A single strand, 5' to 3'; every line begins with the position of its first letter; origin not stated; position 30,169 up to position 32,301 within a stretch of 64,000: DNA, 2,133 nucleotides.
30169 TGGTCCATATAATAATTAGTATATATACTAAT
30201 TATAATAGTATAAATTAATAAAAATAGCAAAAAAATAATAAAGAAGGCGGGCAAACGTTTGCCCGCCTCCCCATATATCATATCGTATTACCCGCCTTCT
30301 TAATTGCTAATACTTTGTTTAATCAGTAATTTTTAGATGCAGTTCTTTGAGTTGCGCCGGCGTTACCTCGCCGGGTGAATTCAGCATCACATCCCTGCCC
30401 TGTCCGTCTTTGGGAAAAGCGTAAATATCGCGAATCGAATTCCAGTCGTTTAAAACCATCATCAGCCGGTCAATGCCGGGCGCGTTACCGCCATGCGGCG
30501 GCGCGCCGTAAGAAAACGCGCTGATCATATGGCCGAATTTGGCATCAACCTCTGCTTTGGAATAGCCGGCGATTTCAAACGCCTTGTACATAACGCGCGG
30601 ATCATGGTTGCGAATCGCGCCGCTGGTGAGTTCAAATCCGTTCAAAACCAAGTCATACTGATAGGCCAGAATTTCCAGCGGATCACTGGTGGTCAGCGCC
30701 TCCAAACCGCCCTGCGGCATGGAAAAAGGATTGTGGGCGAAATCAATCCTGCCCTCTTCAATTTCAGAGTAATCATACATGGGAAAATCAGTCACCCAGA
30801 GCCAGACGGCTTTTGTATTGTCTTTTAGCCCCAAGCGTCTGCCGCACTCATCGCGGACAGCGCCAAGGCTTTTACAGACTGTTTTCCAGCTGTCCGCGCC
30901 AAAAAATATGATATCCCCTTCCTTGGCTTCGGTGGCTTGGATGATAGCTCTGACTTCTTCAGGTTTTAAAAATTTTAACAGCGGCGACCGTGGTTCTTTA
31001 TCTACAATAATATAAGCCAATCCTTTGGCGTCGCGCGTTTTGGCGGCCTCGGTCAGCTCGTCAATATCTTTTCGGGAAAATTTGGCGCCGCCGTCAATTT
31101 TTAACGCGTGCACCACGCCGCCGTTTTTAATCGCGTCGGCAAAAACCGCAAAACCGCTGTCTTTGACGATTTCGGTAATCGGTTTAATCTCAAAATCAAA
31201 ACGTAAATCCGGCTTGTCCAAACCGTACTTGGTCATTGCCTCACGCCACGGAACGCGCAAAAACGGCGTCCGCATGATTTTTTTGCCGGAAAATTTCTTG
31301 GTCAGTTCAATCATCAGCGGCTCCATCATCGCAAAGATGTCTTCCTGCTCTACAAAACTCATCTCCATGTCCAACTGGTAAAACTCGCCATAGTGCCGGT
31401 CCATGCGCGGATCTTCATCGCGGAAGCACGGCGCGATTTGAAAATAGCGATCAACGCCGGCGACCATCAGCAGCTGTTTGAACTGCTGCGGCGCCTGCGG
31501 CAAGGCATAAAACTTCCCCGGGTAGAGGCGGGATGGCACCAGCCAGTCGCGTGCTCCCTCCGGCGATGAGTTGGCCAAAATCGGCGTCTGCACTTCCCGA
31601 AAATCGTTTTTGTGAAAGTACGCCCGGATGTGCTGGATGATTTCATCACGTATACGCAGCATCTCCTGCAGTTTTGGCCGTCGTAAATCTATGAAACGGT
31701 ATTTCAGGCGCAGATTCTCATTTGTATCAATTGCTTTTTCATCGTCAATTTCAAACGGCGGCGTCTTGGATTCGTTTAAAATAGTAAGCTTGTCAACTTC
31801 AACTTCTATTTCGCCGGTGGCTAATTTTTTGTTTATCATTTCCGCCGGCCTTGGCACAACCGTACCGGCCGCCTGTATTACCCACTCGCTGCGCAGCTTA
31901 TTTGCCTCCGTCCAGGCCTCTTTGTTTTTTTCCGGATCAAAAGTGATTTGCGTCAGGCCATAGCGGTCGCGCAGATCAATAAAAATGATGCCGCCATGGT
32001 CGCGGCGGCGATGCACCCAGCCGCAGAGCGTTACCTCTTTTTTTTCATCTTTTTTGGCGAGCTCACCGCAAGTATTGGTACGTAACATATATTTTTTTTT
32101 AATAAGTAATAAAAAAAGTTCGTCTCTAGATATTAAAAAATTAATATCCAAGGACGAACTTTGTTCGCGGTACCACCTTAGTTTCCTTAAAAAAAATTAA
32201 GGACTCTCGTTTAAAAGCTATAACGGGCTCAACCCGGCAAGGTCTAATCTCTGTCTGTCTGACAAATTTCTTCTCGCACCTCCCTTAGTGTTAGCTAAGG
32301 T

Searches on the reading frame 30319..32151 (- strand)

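Call 79: search_protein_families(library=pfam, proteins=[window:30319-32151:-], max_evalue=0.00001)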
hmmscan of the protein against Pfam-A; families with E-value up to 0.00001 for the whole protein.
window:30319-32151:- (610 aa): 3 families
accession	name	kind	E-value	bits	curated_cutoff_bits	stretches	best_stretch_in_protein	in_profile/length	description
PF00152.25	tRNA-synt_2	-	1.1e-108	363.4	25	1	144-582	1-307/308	tRNA synthetases class II (D, K and N)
PF02938.19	GAD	-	1.7e-25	89.5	23.4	1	337-429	1-95/95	GAD domain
PF01336.31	tRNA_anti-codon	-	2.3e-17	63.1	27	1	40-125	1-75/75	OB-fold nucleic acid binding domain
